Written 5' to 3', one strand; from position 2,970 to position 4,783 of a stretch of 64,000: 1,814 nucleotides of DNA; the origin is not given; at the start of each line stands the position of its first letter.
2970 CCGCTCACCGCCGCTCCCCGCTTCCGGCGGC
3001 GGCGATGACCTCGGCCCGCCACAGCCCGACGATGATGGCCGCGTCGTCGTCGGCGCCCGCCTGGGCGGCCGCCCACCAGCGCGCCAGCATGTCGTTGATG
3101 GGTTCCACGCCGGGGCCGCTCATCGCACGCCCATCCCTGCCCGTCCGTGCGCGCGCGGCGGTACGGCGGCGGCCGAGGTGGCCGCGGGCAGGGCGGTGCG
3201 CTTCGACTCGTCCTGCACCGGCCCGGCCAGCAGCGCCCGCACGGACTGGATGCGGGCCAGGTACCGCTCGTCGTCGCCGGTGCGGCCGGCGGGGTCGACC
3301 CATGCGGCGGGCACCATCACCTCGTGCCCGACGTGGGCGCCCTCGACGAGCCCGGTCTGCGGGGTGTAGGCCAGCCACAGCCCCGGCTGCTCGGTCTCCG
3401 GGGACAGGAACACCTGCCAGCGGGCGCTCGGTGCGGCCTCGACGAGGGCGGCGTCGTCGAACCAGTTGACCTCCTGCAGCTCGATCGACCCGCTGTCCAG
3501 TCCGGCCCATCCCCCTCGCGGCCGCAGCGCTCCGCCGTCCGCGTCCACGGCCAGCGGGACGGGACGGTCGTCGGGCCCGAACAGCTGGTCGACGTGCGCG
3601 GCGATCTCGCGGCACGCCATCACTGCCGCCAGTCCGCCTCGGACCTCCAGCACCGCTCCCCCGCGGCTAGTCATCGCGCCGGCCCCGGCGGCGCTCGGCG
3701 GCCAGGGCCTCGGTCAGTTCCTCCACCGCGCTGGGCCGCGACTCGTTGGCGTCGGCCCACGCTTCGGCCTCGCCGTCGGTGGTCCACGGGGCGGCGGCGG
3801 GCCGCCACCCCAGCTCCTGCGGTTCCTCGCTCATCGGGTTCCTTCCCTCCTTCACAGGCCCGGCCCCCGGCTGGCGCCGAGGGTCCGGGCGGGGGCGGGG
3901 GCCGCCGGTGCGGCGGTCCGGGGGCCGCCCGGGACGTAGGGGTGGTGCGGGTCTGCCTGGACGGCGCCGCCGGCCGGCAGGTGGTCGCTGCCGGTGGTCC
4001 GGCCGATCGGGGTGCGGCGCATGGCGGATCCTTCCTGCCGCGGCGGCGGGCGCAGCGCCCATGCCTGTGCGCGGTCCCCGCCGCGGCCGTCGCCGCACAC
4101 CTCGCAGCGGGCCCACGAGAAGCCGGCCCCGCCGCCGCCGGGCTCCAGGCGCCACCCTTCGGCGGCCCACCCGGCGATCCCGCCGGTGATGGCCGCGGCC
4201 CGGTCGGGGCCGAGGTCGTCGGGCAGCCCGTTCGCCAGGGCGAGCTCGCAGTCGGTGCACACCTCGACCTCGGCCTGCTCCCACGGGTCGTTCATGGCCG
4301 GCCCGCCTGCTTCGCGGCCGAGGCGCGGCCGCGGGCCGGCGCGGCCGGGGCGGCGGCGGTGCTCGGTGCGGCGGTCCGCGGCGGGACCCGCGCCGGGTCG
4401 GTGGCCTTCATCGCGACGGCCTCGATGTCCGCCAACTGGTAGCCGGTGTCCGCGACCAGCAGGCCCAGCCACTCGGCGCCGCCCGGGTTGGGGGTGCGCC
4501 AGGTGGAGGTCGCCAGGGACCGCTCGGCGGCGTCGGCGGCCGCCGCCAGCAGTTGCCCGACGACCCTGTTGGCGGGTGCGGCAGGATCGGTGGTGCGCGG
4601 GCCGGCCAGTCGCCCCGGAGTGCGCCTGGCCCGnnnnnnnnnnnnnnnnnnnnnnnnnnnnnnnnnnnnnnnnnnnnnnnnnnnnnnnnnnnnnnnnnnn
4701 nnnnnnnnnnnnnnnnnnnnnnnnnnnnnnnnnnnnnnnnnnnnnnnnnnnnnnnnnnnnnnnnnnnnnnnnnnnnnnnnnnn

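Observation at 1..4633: Foreign plasmid/ICE- or prophage-like operon sits where ispG normally follows dxr-rseP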

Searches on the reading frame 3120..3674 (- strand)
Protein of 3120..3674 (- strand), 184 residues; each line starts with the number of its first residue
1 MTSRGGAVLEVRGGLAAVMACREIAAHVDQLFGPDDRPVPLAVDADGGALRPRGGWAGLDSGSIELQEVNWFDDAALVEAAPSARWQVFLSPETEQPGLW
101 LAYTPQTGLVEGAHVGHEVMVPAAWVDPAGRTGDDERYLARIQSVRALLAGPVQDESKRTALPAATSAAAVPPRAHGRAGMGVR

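Call 9: search_protein_families(library=pfam, max_evalue=0.1, proteins=[window:3123-3674:-])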
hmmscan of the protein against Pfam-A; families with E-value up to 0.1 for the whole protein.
seq(184 aa): 0 families

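Call 27: search_protein_families(library=ncbifam, max_evalue=0.1, proteins=[window:3120-3674:-])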
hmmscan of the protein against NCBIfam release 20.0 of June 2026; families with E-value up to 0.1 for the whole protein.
window:3120-3674:- (184 aa): 0 families

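Call 28: search_protein_families(library=phrogs, max_evalue=0.01, proteins=[window:3120-3674:-])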
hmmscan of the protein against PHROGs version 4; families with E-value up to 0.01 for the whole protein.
window:3120-3674:- (184 aa): 0 families

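Call 32: list_cluster_members(proteins=[P0006, window:3120-3674:-, window:3852-4295:-, window:2064-2222:-, window:2974-3123:-, window:3667-3834:-, P0001, P0003, P0008, P0042])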
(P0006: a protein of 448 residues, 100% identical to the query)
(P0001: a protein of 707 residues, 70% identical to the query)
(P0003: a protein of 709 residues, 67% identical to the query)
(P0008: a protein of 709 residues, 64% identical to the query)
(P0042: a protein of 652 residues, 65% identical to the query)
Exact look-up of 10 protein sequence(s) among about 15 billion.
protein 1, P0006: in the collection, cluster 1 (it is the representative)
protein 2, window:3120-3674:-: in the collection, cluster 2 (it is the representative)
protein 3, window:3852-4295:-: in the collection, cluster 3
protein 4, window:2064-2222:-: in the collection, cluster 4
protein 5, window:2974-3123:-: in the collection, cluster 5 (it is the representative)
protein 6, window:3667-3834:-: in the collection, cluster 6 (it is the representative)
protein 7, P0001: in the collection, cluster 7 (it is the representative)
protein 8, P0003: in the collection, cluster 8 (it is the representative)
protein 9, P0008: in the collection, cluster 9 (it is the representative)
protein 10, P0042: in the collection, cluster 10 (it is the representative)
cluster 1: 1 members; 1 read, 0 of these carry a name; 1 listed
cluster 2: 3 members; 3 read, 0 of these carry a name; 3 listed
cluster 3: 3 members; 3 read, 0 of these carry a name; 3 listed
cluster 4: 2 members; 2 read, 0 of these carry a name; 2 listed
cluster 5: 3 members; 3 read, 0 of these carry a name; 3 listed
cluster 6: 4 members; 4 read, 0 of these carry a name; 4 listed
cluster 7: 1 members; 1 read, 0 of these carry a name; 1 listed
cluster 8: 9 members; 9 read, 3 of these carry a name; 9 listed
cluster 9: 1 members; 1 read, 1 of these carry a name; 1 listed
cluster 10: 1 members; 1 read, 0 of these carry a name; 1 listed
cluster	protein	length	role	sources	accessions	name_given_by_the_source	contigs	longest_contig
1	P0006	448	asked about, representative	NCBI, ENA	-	-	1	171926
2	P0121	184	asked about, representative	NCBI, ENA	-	-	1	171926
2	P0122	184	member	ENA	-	-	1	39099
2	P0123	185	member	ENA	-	-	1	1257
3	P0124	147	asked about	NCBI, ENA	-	-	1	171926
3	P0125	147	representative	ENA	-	-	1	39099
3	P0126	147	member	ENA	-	-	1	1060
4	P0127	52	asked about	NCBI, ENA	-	-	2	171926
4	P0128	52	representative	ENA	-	-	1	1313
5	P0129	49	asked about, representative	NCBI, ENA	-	-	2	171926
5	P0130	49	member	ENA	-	-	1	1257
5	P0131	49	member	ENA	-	-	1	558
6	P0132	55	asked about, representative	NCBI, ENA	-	-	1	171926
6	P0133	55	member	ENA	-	-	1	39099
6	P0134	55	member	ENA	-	-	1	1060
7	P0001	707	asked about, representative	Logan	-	-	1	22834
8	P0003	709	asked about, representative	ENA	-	-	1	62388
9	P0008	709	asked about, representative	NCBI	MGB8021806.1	MAG: ArdC-like ssDNA-binding domain-containing protein [Candidatus Nanopelagicales ...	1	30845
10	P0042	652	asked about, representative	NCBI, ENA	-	-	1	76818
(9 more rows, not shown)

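Call 42: search_solved_structures(query=window:3120-3674:-, max_evalue=1)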
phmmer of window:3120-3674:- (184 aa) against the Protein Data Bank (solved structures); distinct sequences matched with E-value up to 1: 0.

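Call 53: search_protein_representatives(protein=window:3120-3674:-)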
Query: 184 residues. Proteins with E-value up to 0.001 (for the whole library): 27; up to 1e-10: 12; up to 1e-30: 4. The best 27 are listed.
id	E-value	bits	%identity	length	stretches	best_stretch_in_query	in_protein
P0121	8.3e-116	400.8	100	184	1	1-184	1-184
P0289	3.6e-47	177.0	59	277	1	1-154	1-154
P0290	3.7e-41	157.4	54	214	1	1-164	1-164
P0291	2.2e-33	132.0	53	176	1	1-184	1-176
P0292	1.5e-26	109.7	46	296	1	11-152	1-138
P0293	4.8e-22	95.1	49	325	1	2-153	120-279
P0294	8.2e-22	94.3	47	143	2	56-155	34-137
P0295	1.4e-20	90.3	41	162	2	60-175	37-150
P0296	1.7e-20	90.0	43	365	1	2-153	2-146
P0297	4.2e-20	88.7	49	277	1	61-152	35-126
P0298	1.0e-19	87.5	49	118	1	1-109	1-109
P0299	1.1e-11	61.2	39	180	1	66-169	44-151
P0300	3.1e-10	56.6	40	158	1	41-166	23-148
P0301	7.6e-10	55.3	35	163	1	4-154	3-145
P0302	1.9e-09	54.0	40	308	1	51-170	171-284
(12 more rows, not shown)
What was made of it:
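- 3120..3674 (-): p184: member of a rare, unannotated family, with a confident alpha/beta model that has no structural neighbour. 27 representatives at E<=1e-3 among 1.84 billion proteins (call 53).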

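Call 56: search_protein_families(library=pfam, alignment_id=A2, max_evalue=0.01)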
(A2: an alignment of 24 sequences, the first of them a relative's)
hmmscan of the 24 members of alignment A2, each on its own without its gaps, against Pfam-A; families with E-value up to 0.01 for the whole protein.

A. member 1, P0121 (184 aa): 0 families

B. families by the number of members that match (of 24 scanned): 0 families
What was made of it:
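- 3120..3674 (-): No Pfam hit in 24 members (call 56).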

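Call 59: predict_structure(alignment_id=A2)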
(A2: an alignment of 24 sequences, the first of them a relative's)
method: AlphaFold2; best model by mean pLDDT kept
length: 184 residues; sequences in the alignment: 24
mean_pLDDT: 87.9   pTM: 0.79
mean pLDDT of the five models: 87.9, 87.7, 87.4, 87.0, 86.6
residues with pLDDT >= 90: 132; 70-90: 20; 50-70: 28; < 50: 4
segments of 3 or more residues with pLDDT < 50: none
pLDDT, mean of each block of 10 residues (from residue 1): 93 96 96 96 83 89 97 98 98 97 98 97 94 96 96 62 54 59 49
secondary structure, 60 per line:
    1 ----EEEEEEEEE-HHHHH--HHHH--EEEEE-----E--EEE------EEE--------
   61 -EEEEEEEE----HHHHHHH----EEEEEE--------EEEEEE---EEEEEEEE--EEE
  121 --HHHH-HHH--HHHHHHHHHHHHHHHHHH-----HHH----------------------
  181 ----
elements in order: E5-13 H15-19 H22-25 E28-32 E41-43 E50-52 E62-69 H74-80 E85-90 E99-104 E108-115 E118-120 H123-126 H133-150
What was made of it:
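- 3120..3674 (-): AlphaFold2 pLDDT 87.9, pTM 0.79 (call 59).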

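Call 63: fold_search(model_id=the predicted structure, library=pdb)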
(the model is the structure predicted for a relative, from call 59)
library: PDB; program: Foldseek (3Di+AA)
matches with E <= 10: 374; with E <= 0.001: 0
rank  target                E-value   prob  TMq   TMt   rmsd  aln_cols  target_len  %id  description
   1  8zkr_C                1.1e-01  0.10  0.17  0.08  16.3       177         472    8  Structure of Polycystin-1/Polycystin-2 complex with phosphatidic acid bound (released 2025-05-21)
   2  1f47_B                1.2e-01  0.13  0.19  0.22  13.2       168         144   12  THE BACTERIAL CELL-DIVISION PROTEIN ZIPA AND ITS INTERACTION WITH AN FTSZ FRAGMENT REVEALED BY X-RAY CRYSTALLOGRAPHY (released 2001-06-13)
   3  8hk7_A                1.5e-01  0.08  0.17  0.08  16.8       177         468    7  Structure of PKD2-F604P (Polycystin-2, TRPP2) with ML-SA1 (released 2024-03-27)
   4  2gx8_C                1.9e-01  0.18  0.22  0.13  15.9       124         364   14  The Crystal Structure of Bacillus cereus protein related to NIF3 (released 2006-05-16)
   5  8s9u_B                2.0e-01  0.10  0.20  0.21  15.3       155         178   10  CRISPR-Cas type III-D effector complex bound to a target RNA (released 2024-04-24)
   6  1s1j_A                2.1e-01  0.09  0.18  0.22  14.2       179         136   11  Crystal Structure of ZipA in complex with indoloquinolizin inhibitor 1 (released 2004-05-04)
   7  6ori                  2.4e-01  0.08  0.15  0.10  14.4       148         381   10  Enterococcal surface protein, partial N-terminal region (released 2020-05-13)
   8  8jg5_D                2.5e-01  0.04  0.11  0.12  16.5       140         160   11  Cryo-EM structure of the GI.4 Chiba VLP complexed with the CV-1A1 Fv-clasp (released 2024-04-17)
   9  5tqo_B                2.5e-01  0.02  0.11  0.04  16.9       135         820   10  Lipoxygenase-1 (soybean) L546A/L754A mutant at 300K (released 2017-11-01)
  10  8j9c_A                2.7e-01  0.12  0.18  0.08  13.4       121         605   12  Crystal structure of M61 peptidase (apo-form) from Xanthomonas campestris (released 2024-05-01)
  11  3ep6_A                2.7e-01  0.08  0.18  0.15  13.1       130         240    8  Human AdoMetDC D174N mutant complexed with S-Adenosylmethionine methyl ester and no putrescine bound (released 2008-12-23)
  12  8zkr_B                2.7e-01  0.07  0.16  0.08  14.6       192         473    7  Structure of Polycystin-1/Polycystin-2 complex with phosphatidic acid bound (released 2025-05-21)
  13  4g7n_A                3.2e-01  0.06  0.13  0.12  17.4       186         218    9  The Structure of the Plk4 Cryptic Polo Box Reveals Two Tandem Polo Boxes Required for Centriole Duplication (released 2012-10-10)
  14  9n59_A                3.4e-01  0.04  0.16  0.07  26.9       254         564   12  CryoEM structure of the Azotobacter vinelandii flagellar filament (released 2025-07-16)
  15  1s1s_B                3.6e-01  0.08  0.19  0.22  13.9       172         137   10  Crystal Structure of ZipA in complex with indoloquinolizin 10b (released 2005-01-18)
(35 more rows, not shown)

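Call 67: fold_search(model_id=the predicted structure, library=viral)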
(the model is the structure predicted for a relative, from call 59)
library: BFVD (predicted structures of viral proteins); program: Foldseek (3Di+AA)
matches with E <= 10: 430; with E <= 0.001: 0
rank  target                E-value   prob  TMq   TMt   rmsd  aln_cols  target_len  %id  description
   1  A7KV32                5.0e-03  0.97  0.36  0.33   9.2       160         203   11  (no name in the UniProt tables at hand)
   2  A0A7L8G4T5            4.9e-02  0.13  0.19  0.21  17.1       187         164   11  Uncharacterized protein [Rhizobium phage Palo]
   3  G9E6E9                5.6e-02  0.09  0.16  0.08  15.2       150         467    9  Uncharacterized protein [Micromonas pusilla virus SP1]
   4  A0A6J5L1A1            1.1e-01  0.41  0.33  0.24  24.5       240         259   10  YubB ferredoxin-like domain-containing protein [uncultured Caudovirales phage]
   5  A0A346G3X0            1.2e-01  0.08  0.17  0.14  17.6       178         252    4  (no name in the UniProt tables at hand)
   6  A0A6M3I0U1            1.3e-01  0.44  0.27  0.33   7.7       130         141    9  (no name in the UniProt tables at hand)
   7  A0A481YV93            1.4e-01  0.23  0.27  0.31  12.6       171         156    6  Uncharacterized protein [Marseillevirus LCMAC102]
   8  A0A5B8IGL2            1.4e-01  0.18  0.25  0.26  11.6       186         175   10  YubB ferredoxin-like domain-containing protein [Mimiviridae sp. ChoanoV1]
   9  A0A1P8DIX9            2.0e-01  0.33  0.29  0.08  11.1       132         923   12  (no name in the UniProt tables at hand)
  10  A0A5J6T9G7            2.0e-01  0.06  0.15  0.09  17.8       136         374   15  (no name in the UniProt tables at hand)
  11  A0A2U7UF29            2.3e-01  0.08  0.15  0.05  14.0       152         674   18  DUF5900 domain-containing protein [Pandoravirus macleodensis]
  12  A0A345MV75            2.5e-01  0.18  0.25  0.23  12.8       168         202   10  (no name in the UniProt tables at hand)
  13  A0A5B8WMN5            2.5e-01  0.13  0.14  0.14  16.9       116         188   10  (no name in the UniProt tables at hand)
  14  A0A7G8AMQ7            2.5e-01  0.12  0.14  0.15  15.2        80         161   11  (no name in the UniProt tables at hand)
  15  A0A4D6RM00            2.5e-01  0.08  0.19  0.18  18.2       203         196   12  (no name in the UniProt tables at hand)
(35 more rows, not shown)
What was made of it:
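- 3120..3674 (-): Foldseek best E 0.11 against PDB and 0.005 (TM 0.36) against BFVD (calls 63, 67).
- Tried and rejected: The weak 'YubB ferredoxin-like' hits (E ~0.1, TM ~0.3) were rejected as noise (calls 63, 67).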

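Call 73: search_dna_similar(query=window:3120-3674:-, collection=plasmids, mode=protein, max_evalue=0.001, max_rows=15)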
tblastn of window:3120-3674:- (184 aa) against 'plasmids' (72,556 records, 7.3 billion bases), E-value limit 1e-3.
No match.

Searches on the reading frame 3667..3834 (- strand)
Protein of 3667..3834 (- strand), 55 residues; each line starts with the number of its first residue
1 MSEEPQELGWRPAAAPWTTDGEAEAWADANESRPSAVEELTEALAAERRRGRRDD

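Call 9: search_protein_families(library=pfam, max_evalue=0.1, proteins=[window:3670-3834:-])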
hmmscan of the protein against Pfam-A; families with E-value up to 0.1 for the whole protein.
seq(55 aa): 0 families

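Call 27: search_protein_families(library=ncbifam, max_evalue=0.1, proteins=[window:3667-3834:-])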
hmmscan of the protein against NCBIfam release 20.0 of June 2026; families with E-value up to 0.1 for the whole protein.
window:3667-3834:- (55 aa): 0 families

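Call 28: search_protein_families(library=phrogs, max_evalue=0.01, proteins=[window:3667-3834:-])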
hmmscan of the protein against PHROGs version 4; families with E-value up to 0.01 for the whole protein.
window:3667-3834:- (55 aa): 0 families

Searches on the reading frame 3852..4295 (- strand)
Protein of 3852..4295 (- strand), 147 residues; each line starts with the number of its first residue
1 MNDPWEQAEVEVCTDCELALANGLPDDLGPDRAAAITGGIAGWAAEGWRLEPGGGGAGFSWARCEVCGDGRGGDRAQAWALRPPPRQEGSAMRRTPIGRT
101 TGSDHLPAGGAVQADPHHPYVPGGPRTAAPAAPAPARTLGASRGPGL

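Call 9: search_protein_families(library=pfam, max_evalue=0.1, proteins=[window:3855-4295:-])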
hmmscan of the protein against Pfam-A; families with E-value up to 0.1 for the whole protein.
seq(147 aa): 0 families

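Call 27: search_protein_families(library=ncbifam, max_evalue=0.1, proteins=[window:3852-4295:-])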
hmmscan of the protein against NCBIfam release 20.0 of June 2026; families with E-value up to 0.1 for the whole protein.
window:3852-4295:- (147 aa): 0 families

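Call 28: search_protein_families(library=phrogs, max_evalue=0.01, proteins=[window:3852-4295:-])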
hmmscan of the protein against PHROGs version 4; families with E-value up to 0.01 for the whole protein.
window:3852-4295:- (147 aa): 1 family
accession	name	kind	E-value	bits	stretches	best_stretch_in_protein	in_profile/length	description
phrog_3034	-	unknown function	0.00025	22.4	0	6-27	17-38/117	-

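Call 43: search_solved_structures(query=window:3852-4295:-, max_evalue=1)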
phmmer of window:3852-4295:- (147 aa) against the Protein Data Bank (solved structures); distinct sequences matched with E-value up to 1: 3.
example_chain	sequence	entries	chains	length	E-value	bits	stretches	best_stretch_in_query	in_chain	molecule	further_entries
6jfw_A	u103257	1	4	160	0.18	15.2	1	26-98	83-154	PA0833-PD protein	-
8u5a_A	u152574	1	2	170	0.63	13.4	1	19-62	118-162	Designed myoglobin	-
9jo7_J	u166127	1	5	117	0.75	13.2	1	50-108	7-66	CRP specific recognition heavy chain antibodie 4 (HCAb4)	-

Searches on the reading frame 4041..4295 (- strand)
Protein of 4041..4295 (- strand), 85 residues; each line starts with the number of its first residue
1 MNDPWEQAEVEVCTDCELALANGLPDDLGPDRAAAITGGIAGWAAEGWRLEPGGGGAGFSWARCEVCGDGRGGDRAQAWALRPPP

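Call 74: search_dna_similar(query=window:4041-4295:-, collection=plasmids, mode=protein, max_evalue=0.001, max_rows=15)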
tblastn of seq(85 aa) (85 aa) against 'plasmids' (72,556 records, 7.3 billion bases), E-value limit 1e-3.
No match.
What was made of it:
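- Closest known: ArdC-like gene neighbourhoods on cultured actinobacterial plasmids. Different: The window's p184 and p147 have no tblastn match in PLSDB (calls 73, 74).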

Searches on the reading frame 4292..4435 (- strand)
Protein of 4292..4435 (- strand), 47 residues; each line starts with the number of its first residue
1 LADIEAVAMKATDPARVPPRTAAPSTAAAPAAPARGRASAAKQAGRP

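Call 62: find_encoding_contigs(protein=window:4292-4435:-, flank=5000, max_places=10)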
Protein window:4292-4435:- (47 aa): no gene with exactly this product is on record in the collection.

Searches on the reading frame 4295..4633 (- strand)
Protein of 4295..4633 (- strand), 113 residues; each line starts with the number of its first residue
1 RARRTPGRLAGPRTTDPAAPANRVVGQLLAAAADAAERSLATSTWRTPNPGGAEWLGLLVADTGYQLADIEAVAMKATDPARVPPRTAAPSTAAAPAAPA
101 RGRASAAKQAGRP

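Call 9: search_protein_families(library=pfam, max_evalue=0.1, proteins=[window:4295-4633:-])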
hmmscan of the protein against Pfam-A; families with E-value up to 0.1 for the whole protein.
seq(113 aa): 0 families
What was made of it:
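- On Integrated mobile element (ICE/AICE/prophage) bounded by att sites: No integrase domain in 1-4633 (call 9).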
